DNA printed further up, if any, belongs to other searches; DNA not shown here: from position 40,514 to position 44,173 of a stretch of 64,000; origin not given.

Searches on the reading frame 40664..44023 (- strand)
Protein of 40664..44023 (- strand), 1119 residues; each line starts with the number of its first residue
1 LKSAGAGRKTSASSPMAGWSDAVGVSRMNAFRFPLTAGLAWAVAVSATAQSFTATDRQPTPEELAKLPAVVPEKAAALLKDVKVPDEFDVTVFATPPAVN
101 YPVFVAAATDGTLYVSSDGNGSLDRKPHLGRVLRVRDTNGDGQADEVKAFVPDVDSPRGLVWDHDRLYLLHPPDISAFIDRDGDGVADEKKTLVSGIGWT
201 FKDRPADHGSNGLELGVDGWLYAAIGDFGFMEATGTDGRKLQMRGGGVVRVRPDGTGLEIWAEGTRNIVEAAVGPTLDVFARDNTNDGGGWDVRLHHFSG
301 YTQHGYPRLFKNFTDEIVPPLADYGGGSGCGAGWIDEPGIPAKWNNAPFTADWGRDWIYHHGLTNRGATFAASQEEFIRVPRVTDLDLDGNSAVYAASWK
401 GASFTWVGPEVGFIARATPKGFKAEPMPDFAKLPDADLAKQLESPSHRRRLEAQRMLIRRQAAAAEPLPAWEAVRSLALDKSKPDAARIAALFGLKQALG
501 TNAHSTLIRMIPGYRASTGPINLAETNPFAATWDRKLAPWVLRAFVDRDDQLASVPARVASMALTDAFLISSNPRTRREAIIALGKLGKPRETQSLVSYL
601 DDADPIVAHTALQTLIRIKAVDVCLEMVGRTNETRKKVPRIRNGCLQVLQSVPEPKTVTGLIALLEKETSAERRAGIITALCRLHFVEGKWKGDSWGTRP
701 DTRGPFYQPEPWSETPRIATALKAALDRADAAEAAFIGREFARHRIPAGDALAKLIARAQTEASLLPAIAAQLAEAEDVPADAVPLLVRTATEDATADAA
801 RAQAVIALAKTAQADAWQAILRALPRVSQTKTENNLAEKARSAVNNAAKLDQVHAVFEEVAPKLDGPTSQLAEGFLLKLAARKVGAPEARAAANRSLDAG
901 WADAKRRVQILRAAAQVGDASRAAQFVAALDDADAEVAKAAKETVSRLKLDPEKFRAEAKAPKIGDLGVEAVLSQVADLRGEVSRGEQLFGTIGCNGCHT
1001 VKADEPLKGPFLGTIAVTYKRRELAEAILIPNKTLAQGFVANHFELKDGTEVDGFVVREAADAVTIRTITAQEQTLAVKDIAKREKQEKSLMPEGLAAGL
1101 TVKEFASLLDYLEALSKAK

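Call 29: search_protein_families(library=pfam, proteins=[window:40664-44023:-], max_evalue=0.001)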
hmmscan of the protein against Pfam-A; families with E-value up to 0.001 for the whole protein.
window:40664-44023:- (1119 aa): 3 families
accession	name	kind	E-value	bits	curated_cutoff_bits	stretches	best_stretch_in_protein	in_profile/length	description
PF23500.1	DUF7133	-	7.7e-34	118.1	27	1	79-378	6-322/385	Domain of unknown function (DUF7133)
PF13646.12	HEAT_2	-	6.7e-11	42.8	27.7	2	570-615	41-87/88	HEAT repeats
PF00034.26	Cytochrom_C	-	0.00035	22.3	21.3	0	984-1042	2-60/90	Cytochrome c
